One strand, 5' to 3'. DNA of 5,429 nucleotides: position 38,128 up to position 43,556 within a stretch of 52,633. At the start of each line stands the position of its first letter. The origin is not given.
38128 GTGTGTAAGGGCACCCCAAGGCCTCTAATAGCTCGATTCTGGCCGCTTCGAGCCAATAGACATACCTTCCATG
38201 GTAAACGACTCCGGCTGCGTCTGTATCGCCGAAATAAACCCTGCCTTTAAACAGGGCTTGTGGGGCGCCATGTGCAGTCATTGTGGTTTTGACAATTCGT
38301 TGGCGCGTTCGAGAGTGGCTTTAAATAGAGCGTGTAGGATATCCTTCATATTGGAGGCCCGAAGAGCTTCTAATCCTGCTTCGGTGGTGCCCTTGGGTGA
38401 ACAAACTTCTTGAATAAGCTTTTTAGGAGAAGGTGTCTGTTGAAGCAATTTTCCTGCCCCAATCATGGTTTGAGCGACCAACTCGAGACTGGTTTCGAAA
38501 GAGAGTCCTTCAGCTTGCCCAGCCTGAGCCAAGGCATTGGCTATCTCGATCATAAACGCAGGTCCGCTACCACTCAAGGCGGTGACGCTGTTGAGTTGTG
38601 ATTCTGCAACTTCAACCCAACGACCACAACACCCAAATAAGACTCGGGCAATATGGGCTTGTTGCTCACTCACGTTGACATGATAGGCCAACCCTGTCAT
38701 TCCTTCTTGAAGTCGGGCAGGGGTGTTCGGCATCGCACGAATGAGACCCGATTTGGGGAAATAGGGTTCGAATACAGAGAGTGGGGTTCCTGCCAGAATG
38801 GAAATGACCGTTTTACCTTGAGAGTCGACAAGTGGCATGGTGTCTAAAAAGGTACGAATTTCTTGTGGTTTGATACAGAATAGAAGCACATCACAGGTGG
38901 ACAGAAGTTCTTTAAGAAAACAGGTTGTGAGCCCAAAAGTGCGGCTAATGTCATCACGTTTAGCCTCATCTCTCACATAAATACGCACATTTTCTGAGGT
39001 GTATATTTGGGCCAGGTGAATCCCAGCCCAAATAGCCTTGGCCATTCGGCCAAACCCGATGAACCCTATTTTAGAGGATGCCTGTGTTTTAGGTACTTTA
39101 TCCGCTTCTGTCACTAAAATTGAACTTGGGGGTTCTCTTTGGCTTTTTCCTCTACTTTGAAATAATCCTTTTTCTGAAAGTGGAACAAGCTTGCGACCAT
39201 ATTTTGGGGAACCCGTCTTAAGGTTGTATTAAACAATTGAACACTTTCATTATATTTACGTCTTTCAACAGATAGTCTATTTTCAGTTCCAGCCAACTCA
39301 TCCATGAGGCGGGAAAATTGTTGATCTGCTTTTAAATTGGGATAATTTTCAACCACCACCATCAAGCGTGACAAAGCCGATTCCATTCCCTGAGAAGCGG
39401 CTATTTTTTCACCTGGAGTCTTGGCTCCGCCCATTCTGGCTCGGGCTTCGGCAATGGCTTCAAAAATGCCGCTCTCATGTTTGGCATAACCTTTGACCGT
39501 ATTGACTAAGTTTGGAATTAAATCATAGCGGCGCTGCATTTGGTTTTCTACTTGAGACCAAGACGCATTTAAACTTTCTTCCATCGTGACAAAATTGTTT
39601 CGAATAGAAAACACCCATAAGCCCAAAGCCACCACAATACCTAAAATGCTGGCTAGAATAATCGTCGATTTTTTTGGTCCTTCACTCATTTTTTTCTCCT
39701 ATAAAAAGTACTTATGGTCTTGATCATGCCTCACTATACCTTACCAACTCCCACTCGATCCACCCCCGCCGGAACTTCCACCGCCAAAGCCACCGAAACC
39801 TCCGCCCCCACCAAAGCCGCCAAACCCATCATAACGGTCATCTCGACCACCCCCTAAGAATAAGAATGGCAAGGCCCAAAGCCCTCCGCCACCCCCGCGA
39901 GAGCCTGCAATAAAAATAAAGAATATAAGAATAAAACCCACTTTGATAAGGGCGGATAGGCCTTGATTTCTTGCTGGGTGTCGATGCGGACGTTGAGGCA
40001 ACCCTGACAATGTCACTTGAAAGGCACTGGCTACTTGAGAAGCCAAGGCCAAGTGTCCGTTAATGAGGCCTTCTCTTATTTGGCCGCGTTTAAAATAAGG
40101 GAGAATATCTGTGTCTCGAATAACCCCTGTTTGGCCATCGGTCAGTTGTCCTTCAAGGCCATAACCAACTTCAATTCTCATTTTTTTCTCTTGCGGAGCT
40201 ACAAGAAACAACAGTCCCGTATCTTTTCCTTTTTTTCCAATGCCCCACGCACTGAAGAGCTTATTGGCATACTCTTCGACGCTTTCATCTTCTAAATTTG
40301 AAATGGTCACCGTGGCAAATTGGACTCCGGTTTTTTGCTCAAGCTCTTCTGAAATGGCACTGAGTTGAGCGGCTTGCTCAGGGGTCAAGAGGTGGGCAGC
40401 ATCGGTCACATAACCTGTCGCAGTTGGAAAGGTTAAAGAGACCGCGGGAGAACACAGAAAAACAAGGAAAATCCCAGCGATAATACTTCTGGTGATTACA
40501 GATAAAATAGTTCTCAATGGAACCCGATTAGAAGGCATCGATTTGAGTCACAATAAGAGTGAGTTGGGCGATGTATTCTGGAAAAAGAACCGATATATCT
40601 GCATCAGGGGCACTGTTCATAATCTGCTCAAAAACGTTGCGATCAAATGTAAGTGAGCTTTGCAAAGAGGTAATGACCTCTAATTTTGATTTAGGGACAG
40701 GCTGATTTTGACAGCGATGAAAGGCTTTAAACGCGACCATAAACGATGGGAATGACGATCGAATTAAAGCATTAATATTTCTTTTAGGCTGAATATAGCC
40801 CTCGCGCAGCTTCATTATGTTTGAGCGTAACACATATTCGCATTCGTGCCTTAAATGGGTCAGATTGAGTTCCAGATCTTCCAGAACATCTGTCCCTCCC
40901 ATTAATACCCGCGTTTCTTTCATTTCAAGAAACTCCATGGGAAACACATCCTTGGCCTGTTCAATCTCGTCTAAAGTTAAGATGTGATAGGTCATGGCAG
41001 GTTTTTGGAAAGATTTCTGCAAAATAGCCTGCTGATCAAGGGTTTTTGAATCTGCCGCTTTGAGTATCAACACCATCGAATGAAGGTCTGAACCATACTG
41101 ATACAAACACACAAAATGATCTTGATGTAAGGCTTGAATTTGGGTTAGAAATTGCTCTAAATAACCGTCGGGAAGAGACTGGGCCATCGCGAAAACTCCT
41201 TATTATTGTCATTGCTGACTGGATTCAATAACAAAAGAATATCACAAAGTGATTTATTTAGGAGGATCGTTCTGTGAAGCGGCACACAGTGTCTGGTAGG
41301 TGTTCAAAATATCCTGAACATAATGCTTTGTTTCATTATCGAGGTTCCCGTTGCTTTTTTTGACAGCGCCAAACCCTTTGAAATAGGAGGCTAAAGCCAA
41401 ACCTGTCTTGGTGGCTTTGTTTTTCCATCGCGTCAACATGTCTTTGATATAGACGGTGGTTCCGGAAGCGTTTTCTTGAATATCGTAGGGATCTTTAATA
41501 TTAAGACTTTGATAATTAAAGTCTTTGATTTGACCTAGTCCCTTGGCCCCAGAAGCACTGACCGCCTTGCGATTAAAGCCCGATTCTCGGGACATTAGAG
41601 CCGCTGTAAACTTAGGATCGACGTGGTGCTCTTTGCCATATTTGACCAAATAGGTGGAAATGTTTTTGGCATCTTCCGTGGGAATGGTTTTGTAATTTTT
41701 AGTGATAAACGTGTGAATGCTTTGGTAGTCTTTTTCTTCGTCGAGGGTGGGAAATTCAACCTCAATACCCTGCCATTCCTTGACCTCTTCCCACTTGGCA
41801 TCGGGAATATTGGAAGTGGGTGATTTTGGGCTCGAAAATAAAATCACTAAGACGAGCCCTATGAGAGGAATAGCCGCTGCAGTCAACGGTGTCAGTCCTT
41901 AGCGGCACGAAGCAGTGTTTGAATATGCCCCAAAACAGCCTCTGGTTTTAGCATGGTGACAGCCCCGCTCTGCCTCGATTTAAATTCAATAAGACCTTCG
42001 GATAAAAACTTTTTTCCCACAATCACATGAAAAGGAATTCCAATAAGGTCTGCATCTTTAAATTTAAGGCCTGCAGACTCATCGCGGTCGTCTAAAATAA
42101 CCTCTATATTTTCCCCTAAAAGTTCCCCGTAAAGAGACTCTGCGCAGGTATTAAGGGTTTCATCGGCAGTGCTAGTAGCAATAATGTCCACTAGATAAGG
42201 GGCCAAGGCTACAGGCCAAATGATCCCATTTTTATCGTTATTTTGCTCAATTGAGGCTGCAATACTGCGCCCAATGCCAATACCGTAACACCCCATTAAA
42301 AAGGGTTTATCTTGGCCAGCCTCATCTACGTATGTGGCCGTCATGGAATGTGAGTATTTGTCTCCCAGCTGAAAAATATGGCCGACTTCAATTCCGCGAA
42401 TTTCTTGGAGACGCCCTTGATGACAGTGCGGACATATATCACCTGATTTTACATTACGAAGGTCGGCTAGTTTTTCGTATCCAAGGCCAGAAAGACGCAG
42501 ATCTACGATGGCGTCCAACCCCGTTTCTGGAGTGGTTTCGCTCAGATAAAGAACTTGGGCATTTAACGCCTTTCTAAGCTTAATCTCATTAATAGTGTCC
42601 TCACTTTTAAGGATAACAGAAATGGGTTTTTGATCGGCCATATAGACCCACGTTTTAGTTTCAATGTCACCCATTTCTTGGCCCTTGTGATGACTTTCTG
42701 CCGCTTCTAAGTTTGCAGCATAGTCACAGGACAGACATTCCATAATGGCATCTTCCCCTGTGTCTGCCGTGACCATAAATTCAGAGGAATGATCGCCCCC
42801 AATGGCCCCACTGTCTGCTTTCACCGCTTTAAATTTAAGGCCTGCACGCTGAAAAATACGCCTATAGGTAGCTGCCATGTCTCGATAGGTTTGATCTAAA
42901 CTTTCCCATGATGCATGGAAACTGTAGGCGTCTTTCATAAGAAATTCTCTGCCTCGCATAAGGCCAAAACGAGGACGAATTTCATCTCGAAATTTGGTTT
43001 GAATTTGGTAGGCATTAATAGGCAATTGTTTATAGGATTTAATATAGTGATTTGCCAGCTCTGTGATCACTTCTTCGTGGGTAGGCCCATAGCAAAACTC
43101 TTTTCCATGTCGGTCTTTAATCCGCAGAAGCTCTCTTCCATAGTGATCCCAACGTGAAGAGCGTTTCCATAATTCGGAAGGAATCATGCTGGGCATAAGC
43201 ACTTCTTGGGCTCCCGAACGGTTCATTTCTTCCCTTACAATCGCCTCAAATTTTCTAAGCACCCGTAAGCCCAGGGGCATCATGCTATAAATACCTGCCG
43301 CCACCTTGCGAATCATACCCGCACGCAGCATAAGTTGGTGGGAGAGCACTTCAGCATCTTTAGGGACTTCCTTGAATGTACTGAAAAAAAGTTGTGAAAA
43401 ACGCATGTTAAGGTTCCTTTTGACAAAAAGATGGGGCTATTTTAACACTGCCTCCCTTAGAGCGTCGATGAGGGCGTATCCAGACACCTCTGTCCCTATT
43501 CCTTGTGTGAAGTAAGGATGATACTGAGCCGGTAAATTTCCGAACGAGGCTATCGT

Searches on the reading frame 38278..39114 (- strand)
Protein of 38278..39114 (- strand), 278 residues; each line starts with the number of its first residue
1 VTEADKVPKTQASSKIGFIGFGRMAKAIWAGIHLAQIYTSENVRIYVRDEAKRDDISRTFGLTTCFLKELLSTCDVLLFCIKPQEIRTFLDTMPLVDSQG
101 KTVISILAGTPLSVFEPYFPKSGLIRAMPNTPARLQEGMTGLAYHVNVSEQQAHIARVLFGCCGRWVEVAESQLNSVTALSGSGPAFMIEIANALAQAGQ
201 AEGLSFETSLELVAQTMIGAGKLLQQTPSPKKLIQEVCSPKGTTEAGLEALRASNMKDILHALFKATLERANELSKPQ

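Call 15: search_protein_families(library=pfam, proteins=[window:38278-39114:-], max_evalue=0.00001)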
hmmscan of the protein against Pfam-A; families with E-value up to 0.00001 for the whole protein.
window:38278-39114:- (278 aa): 2 families
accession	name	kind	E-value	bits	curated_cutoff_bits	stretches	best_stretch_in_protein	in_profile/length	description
PF14748.11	P5CR_dimer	-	1.2e-31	109.5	25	1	171-274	1-105/105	Pyrroline-5-carboxylate reductase dimerisation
PF03807.23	F420_oxidored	-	3.5e-14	53.6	21.6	1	15-109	1-94/94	NADP oxidoreductase coenzyme F420-dependent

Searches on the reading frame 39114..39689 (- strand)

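Call 15: search_protein_families(library=pfam, proteins=[window:39114-39689:-], max_evalue=0.00001)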
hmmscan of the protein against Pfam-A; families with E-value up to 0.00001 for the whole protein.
window:39114-39689:- (191 aa): 1 family
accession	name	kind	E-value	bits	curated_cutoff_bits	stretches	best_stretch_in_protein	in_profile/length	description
PF04011.17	LemA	-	4.8e-62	208.6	26.2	1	43-191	1-149/149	LemA family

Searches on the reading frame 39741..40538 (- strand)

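Call 15: search_protein_families(library=pfam, proteins=[window:39741-40538:-], max_evalue=0.00001)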
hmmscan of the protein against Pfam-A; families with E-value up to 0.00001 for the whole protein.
window:39741-40538:- (265 aa): 1 family
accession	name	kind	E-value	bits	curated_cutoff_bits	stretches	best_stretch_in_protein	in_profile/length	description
PF04536.20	TPM_phosphatase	-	1.3e-39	135.4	22.1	1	44-166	1-123/125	TPM domain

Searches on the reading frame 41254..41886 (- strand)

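Call 15: search_protein_families(library=pfam, proteins=[window:41254-41886:-], max_evalue=0.00001)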
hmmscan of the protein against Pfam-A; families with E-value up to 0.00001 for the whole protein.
window:41254-41886:- (210 aa): 1 family
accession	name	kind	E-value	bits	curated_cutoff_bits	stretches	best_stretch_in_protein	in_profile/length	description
PF01464.25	SLT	-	1.4e-15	57.3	21.3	1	82-186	5-112/117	Transglycosylase SLT domain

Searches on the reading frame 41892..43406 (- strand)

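Call 16: search_protein_families(library=pfam, proteins=[window:41892-43406:-], max_evalue=0.00001)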
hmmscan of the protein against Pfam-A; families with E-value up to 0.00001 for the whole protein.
window:41892-43406:- (504 aa): 2 families
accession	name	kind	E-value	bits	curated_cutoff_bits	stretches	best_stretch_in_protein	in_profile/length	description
PF00587.30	tRNA-synt_2b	-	2e-34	119.6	29.3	1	96-389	3-179/179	tRNA synthetase class II core domain (G, H, P, S and T)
PF03129.25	HGTP_anticodon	-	2.3e-16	60.2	21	1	408-496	4-92/94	Anticodon binding domain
